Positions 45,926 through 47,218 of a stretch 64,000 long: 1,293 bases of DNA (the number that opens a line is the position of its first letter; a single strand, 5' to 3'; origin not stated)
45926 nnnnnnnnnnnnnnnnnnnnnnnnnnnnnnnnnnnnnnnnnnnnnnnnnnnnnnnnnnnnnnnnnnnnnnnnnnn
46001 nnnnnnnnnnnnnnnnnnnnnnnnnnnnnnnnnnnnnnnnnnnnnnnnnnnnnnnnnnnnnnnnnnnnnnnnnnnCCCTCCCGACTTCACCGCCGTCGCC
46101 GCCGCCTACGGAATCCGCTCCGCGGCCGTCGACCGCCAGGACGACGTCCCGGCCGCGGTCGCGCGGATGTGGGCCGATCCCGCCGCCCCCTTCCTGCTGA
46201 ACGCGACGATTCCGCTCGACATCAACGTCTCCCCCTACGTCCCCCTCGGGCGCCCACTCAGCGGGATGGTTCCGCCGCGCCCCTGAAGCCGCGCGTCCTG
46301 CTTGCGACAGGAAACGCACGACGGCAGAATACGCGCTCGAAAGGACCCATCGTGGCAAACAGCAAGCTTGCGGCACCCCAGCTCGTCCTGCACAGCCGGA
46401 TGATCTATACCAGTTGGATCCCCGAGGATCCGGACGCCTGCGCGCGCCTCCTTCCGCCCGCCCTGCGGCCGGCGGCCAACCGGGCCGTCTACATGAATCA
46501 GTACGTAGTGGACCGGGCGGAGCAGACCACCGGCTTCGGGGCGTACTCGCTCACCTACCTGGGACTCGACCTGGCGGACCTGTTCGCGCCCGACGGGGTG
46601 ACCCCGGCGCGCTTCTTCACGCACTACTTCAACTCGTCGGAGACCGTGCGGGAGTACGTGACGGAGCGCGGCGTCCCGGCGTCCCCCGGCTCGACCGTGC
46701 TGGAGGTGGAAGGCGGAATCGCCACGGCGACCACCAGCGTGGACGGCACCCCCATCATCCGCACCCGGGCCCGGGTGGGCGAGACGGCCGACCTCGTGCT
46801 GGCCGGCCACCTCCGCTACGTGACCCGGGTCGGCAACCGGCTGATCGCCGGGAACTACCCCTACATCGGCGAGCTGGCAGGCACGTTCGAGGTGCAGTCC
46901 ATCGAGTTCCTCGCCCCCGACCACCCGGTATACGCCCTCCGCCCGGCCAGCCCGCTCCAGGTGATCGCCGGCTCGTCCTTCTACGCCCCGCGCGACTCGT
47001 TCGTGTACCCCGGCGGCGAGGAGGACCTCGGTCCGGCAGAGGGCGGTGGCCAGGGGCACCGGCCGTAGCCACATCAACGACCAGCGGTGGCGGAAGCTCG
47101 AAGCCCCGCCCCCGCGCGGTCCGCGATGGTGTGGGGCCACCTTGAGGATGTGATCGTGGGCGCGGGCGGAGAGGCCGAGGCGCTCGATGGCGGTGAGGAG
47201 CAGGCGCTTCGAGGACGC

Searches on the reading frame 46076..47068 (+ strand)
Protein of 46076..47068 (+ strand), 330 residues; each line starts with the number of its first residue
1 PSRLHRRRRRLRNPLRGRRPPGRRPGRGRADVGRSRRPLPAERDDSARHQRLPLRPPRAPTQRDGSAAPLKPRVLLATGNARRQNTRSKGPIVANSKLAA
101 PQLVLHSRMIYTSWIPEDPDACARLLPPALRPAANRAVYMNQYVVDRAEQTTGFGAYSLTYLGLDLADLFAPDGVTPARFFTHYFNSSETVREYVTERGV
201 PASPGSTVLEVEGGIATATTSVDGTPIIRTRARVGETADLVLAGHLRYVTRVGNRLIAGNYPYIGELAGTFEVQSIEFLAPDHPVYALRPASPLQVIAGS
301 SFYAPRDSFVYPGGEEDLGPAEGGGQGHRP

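Call 7: search_protein_families(library=pfam, proteins=[window:46169-47068:+], max_evalue=0.001)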
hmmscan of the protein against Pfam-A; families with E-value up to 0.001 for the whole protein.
window:46169-47068:+ (299 aa): 0 families

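Call 29: search_protein_families(library=pfam, proteins=[window:46076-47068:+], max_evalue=0.01)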
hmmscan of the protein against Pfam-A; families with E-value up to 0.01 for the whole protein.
window:46076-47068:+ (330 aa): 1 family
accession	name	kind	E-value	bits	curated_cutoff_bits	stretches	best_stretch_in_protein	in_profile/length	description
PF06314.16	ADC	-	0.0096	15.9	29.8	0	108-238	22-145/238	Acetoacetate decarboxylase (ADC)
